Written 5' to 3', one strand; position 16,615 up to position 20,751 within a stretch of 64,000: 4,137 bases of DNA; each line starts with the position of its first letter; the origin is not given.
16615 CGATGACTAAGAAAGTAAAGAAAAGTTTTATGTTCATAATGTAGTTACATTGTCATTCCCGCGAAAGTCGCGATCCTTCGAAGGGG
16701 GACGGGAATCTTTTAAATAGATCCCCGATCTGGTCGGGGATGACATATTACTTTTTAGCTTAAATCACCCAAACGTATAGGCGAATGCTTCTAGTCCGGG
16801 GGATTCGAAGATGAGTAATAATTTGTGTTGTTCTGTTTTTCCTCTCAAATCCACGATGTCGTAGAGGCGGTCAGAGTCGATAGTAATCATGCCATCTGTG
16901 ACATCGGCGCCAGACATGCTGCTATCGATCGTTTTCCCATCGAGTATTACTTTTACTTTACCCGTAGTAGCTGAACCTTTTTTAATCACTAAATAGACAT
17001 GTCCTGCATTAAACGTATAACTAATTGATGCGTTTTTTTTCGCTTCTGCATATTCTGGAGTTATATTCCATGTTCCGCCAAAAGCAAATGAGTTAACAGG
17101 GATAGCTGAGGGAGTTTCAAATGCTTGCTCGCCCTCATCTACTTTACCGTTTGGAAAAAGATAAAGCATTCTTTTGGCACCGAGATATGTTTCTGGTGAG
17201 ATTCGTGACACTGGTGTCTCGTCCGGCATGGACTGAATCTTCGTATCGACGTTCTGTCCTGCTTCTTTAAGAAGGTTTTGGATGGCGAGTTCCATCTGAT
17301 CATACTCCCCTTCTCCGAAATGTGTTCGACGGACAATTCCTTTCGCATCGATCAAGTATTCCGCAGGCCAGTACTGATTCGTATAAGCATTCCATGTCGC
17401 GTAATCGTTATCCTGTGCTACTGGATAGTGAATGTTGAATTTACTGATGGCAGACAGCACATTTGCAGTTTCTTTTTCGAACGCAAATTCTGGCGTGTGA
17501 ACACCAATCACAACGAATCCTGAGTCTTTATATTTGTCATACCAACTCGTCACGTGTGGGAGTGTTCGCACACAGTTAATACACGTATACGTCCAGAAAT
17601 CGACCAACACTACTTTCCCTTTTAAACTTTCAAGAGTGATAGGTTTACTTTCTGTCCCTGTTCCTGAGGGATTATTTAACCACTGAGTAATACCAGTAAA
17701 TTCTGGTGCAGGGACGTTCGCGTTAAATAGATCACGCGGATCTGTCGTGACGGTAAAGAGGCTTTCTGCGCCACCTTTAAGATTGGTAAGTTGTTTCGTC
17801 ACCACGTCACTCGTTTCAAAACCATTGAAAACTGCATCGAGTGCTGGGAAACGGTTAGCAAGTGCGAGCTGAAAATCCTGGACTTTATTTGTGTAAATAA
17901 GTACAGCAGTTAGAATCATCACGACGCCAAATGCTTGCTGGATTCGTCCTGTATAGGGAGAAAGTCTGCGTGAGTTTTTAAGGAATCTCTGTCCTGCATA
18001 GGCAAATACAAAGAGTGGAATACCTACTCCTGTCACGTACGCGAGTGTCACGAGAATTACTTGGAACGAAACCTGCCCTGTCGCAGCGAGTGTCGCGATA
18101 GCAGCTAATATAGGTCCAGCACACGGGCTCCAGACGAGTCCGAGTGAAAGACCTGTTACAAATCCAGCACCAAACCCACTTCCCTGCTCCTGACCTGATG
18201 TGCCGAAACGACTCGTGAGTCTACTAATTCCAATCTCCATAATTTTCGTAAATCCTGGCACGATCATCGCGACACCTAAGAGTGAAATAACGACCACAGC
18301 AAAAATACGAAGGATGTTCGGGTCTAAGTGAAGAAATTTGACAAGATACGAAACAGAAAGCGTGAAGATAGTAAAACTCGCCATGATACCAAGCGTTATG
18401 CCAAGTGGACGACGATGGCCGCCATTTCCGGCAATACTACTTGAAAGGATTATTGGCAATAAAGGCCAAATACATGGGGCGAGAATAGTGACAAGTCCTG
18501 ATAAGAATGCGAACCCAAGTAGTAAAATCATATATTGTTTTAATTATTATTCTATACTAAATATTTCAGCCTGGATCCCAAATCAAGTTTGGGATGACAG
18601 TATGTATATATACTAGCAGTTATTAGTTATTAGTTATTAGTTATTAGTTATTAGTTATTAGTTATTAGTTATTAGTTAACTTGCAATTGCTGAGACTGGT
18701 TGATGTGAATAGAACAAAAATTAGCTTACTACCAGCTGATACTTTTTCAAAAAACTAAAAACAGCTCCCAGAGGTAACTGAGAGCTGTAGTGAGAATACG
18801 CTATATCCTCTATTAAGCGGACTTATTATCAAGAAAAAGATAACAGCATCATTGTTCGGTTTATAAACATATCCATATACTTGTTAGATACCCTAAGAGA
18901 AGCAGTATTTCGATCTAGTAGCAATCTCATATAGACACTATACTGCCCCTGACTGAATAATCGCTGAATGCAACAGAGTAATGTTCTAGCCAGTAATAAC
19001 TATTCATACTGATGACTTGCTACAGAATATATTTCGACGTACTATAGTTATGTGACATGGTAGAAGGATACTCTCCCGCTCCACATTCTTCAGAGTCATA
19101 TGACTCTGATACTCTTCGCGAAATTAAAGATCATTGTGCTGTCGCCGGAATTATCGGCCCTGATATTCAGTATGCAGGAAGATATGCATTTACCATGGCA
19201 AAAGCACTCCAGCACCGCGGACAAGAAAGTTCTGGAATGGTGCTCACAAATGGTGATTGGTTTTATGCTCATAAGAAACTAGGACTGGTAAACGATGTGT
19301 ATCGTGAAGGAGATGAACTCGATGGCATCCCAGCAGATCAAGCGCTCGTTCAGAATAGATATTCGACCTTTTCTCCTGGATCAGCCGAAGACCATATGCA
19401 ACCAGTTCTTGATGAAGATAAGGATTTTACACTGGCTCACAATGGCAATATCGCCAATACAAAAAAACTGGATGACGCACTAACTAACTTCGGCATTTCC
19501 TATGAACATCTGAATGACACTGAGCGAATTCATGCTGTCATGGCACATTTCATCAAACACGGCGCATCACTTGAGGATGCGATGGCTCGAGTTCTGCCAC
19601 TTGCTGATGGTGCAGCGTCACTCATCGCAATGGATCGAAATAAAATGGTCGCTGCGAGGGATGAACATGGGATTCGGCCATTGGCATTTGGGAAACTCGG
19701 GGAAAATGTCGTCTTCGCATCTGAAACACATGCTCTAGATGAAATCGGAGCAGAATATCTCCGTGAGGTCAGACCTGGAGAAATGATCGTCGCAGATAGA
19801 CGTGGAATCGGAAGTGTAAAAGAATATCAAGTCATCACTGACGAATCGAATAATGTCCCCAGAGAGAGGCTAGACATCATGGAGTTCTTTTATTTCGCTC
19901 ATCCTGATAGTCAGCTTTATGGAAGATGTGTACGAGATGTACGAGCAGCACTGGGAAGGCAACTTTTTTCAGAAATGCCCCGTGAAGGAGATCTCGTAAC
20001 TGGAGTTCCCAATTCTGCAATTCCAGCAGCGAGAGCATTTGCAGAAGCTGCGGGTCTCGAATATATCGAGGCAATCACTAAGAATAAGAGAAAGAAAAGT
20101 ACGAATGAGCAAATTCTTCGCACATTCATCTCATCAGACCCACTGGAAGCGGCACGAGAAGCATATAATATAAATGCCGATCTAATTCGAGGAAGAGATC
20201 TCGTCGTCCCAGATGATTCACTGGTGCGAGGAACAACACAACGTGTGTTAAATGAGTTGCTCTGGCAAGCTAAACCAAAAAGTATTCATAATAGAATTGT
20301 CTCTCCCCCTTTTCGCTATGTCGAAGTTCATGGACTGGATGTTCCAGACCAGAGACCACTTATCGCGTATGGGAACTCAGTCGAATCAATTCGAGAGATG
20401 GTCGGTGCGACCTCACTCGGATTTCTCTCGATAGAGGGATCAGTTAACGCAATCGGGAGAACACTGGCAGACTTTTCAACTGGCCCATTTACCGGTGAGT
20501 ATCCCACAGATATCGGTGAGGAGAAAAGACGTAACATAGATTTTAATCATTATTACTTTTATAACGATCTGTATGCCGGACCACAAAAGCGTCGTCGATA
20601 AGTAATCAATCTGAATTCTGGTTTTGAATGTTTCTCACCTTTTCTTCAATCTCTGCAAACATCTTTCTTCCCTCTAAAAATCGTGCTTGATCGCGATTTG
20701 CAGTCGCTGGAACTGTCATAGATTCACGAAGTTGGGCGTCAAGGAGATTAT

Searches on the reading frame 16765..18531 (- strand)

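Call 26: search_protein_families(library=pfam, proteins=[window:16765-18531:-], max_evalue=0.00001)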
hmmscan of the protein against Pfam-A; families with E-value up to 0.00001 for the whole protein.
window:16765-18531:- (588 aa): 6 families
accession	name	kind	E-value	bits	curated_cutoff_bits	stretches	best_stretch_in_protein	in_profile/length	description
PF17991.7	Thioredoxin_10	-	5.1e-33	115.1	27.1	1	445-588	1-142/142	Thioredoxin like C-terminal domain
PF02683.22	DsbD_TM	-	6.2e-16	58.8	27.1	1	3-213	3-215/219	Cytochrome C biogenesis protein transmembrane domain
PF00578.27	AhpC-TSA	-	1.4e-12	48.1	26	1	281-402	11-123/124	AhpC/TSA family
PF08534.16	Redoxin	-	3.5e-12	46.8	26.6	1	272-408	3-136/148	Redoxin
PF13905.12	Thioredoxin_8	-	5e-11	43.2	27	1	305-399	1-93/94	Thioredoxin-like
PF13386.12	DsbD_2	-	3.9e-07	30.6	24.9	1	8-210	2-198/199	Cytochrome C biogenesis protein transmembrane region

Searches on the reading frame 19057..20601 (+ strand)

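Call 26: search_protein_families(library=pfam, proteins=[window:19057-20601:+], max_evalue=0.00001)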
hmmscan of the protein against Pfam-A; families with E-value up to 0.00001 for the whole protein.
window:19057-20601:+ (514 aa): 2 families
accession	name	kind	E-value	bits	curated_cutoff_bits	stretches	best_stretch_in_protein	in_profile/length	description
PF13537.11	GATase_7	-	8.4e-18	65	25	1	110-228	9-122/123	Glutamine amidotransferase domain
PF13522.11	GATase_6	-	1.5e-15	57.8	27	1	94-223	11-130/130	Glutamine amidotransferase domain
